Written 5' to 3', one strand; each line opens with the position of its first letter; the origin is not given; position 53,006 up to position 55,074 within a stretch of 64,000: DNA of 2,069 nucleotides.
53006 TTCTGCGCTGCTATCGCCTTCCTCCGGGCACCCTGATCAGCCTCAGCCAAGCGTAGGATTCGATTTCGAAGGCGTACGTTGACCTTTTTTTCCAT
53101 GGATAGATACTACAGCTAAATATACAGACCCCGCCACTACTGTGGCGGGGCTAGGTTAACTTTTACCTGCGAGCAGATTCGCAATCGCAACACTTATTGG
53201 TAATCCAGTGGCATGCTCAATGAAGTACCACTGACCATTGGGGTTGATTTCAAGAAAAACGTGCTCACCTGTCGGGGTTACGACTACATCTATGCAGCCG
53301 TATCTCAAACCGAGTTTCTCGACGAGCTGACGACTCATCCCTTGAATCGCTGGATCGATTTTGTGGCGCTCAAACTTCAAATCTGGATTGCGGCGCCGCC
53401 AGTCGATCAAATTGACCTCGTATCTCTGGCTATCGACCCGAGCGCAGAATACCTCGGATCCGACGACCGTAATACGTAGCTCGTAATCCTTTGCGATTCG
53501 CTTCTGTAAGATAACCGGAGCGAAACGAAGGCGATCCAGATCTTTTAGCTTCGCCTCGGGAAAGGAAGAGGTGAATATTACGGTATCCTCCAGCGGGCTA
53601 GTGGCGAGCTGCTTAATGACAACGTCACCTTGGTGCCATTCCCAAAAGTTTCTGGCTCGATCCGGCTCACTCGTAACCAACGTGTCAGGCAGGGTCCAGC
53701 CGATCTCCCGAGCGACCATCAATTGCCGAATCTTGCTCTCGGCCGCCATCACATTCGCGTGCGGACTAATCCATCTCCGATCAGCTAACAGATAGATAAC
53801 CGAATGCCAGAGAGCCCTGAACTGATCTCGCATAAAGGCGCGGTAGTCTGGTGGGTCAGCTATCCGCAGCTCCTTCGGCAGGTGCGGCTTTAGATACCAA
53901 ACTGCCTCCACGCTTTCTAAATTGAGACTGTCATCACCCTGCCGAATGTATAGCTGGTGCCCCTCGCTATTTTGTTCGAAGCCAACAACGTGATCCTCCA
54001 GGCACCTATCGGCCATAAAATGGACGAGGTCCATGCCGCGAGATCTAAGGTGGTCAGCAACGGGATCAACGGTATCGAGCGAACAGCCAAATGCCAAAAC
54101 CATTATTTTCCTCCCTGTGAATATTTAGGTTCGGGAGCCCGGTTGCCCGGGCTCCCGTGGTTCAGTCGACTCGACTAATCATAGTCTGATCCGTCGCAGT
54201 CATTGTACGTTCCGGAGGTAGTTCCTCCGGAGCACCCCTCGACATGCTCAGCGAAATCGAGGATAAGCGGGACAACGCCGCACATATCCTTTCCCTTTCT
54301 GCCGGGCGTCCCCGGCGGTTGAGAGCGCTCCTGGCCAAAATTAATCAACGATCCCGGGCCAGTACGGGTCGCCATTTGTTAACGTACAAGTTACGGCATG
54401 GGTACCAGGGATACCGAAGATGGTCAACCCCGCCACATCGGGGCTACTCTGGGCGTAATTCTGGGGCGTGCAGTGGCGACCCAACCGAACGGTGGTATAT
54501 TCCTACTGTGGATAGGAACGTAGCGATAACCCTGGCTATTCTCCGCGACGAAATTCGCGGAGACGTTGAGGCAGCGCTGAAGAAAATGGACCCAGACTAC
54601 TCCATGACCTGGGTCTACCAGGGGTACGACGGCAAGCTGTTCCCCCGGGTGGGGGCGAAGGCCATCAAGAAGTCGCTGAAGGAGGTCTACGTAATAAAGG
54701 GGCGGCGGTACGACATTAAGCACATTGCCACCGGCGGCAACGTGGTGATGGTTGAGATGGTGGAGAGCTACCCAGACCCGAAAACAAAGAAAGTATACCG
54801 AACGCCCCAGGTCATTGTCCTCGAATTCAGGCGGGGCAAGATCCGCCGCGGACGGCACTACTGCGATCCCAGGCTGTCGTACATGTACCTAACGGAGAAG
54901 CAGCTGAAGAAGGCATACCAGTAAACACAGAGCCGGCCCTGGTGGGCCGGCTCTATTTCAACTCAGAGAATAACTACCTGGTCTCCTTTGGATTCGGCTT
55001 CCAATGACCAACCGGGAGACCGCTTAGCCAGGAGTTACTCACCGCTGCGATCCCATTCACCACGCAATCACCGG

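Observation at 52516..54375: Candidate graspetide (microviridin-like) RiPP cluster: precursor, hairpin, ATP-grasp ligase, unknown, PLP enzyme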

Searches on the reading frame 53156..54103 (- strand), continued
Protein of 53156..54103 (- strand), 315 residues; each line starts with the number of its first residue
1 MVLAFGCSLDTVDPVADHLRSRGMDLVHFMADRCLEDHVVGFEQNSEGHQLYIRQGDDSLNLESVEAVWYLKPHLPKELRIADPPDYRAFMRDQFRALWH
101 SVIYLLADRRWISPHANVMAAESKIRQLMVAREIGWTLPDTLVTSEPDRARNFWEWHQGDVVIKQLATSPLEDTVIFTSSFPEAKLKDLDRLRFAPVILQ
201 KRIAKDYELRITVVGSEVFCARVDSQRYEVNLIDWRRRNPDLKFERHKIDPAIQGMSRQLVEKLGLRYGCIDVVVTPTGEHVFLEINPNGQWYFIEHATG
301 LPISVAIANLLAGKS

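Call 68: search_protein_families(library=pfam, proteins=[L061:5646-7256:-, L016:233-1381:+, L016:1434-3596:+, L006:1452-3647:-, L006:1-1206:-, L100:576-2216:-, L100:2207-3373:-, L100:3395-4642:-], max_evalue=0.0001)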
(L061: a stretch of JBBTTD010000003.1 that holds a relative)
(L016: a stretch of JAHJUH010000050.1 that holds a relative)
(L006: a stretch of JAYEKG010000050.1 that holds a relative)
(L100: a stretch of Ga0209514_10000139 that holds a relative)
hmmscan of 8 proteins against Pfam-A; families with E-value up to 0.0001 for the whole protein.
L061:5646-7256:- (536 aa): 2 families
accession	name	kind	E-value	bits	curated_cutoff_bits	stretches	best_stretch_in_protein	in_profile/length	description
PF02518.31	HATPase_c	-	3.5e-24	85.8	26.4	1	421-531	2-108/111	Histidine kinase-, DNA gyrase B-, and HSP90-like ATPase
PF00512.31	HisKA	-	8.6e-14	51.8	26.9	1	303-370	1-65/66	His Kinase A (phospho-acceptor) domain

L016:233-1381:+ (382 aa): 1 family
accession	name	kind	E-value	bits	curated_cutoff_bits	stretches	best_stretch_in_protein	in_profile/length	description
PF12147.14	Methyltransf_20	-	2.2e-05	24.2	21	1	114-275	41-195/309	Putative methyltransferase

L016:1434-3596:+ (720 aa): 6 families
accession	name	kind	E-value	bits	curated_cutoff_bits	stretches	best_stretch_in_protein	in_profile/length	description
PF02518.31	HATPase_c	-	2.4e-25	89.6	26.4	1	606-715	2-109/111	Histidine kinase-, DNA gyrase B-, and HSP90-like ATPase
PF00512.31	HisKA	-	1.1e-16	61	26.9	1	490-558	1-66/66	His Kinase A (phospho-acceptor) domain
PF16927.11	HisKA_7TM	-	2e-16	61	28.6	1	14-226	4-222/224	N-terminal 7TM region of histidine kinase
PF13492.12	GAF_3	-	9.1e-10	39.5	27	1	321-452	1-129/129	GAF domain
PF01590.32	GAF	-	1.7e-07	32.3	22.4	1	305-450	2-133/133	GAF domain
PF13185.12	GAF_2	-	1.7e-07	32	28.6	1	398-451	84-136/136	GAF domain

L006:1452-3647:- (731 aa): 6 families
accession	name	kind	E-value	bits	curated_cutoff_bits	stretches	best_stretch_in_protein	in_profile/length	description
PF02518.31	HATPase_c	-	2.5e-26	92.7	26.4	1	621-730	2-109/111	Histidine kinase-, DNA gyrase B-, and HSP90-like ATPase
PF00512.31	HisKA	-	8.4e-18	64.6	26.9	1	505-573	1-66/66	His Kinase A (phospho-acceptor) domain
PF16927.11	HisKA_7TM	-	7.9e-15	55.7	28.6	1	22-236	3-222/224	N-terminal 7TM region of histidine kinase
PF13185.12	GAF_2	-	4.1e-08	33.9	28.6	1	409-466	80-136/136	GAF domain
PF01590.32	GAF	-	1.8e-07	32.2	22.4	1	317-465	4-133/133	GAF domain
PF13492.12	GAF_3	-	2.4e-07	31.6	27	1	344-467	14-129/129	GAF domain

L006:1-1206:- (402 aa): 3 families
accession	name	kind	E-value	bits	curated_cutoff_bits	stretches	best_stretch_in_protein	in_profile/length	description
PF00133.28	tRNA-synt_1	-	4.3e-56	190.9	22.7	1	24-400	4-219/414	tRNA synthetases class I (I, L, M and V)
PF09334.17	tRNA-synt_1g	-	4.3e-12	45.9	20.1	1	49-197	8-137/391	tRNA synthetases class I (M)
PF13603.12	tRNA-synt_1_2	-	1e-10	41.8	25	1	249-312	86-149/185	Leucyl-tRNA synthetase, editing domain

L100:576-2216:- (546 aa): 3 families
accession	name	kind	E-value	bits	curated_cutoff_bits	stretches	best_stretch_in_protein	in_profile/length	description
PF02518.31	HATPase_c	-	6.7e-26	91.3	26.4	1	418-527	2-107/111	Histidine kinase-, DNA gyrase B-, and HSP90-like ATPase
PF00512.31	HisKA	-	7.6e-18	64.8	26.9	1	302-370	1-66/66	His Kinase A (phospho-acceptor) domain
PF16927.11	HisKA_7TM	-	6.1e-10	39.8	28.6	1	11-221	3-221/224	N-terminal 7TM region of histidine kinase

L100:2207-3373:- (388 aa): 4 families
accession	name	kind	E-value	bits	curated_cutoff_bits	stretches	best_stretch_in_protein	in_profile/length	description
PF00132.30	Hexapep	-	8.6e-16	57.3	27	0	219-250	3-35/36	Bacterial transferase hexapeptide (six repeats)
PF25084.1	LbH_EIF2B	-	1.4e-15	57.6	54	2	213-282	17-86/105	EIF2B subunit epsilon LbH domain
PF14602.12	Hexapep_2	-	3.8e-06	27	27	0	303-316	20-33/34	Hexapeptide repeat of succinyl-transferase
PF24894.1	Hexapep_GlmU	-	2.9e-05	24.5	23.3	0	223-278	24-78/104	GlmU-like, C-terminal hexapeptide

L100:3395-4642:- (415 aa): 6 families
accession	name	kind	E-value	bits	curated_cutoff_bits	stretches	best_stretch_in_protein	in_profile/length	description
PF07993.18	NAD_binding_4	-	2e-27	96.4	20.1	1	32-222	1-210/258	Male sterility protein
PF01370.27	Epimerase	-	4.9e-22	78.9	20.9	1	31-212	2-170/240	NAD dependent epimerase/dehydratase family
PF16363.11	GDP_Man_Dehyd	-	4.3e-16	59.7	27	1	32-200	2-169/332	GDP-mannose 4,6 dehydratase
PF01073.25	3Beta_HSD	-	1.2e-08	34.8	22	1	32-196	2-158/280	3-beta hydroxysteroid dehydrogenase/isomerase family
PF04321.23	RmlD_sub_bind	-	1.1e-05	25.2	27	1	28-218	1-155/287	RmlD substrate binding domain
PF08659.16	KR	-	1.2e-05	25.8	22.6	1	30-120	3-92/180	KR domain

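Call 77: search_protein_families(library=padloc, proteins=[window:53156-54103:-], max_evalue=0.01)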
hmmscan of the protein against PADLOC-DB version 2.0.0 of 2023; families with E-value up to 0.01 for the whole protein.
window:53156-54103:- (315 aa): 0 families

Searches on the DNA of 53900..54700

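Call 52: search_rna_families(source=window, start=53900, end=54700, threshold=evalue, max_evalue=1)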
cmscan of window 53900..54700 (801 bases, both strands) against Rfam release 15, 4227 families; matches with E-value up to 1: 1.
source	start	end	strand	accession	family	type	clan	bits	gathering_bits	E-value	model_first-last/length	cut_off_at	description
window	54131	54287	-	RF01756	rne-II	Cis-reg;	-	14.4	50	0.18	1-287/287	no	rne-II RNA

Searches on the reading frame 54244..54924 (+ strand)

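Call 3: search_protein_families(library=pfam, proteins=[window:54244-54924:+], max_evalue=0.1)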
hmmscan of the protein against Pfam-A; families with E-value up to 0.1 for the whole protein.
window:54244-54924:+ (226 aa): 1 family
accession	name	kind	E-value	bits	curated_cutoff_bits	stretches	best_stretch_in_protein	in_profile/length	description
PF12680.13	SnoaL_2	-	1.2e-07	32.7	27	1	105-202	10-101/102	SnoaL-like domain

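Call 4: search_protein_families(library=ncbifam, proteins=[window:54244-54924:+], max_evalue=0.1)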
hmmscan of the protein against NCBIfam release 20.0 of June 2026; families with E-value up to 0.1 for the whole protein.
window:54244-54924:+ (226 aa): 1 family
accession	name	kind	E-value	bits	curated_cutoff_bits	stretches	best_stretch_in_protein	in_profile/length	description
NF005940.0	PRK07986.1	equivalog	0.041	12.4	625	1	98-145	138-186/429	adenosylmethionine--8-amino-7-oxononanoate transaminase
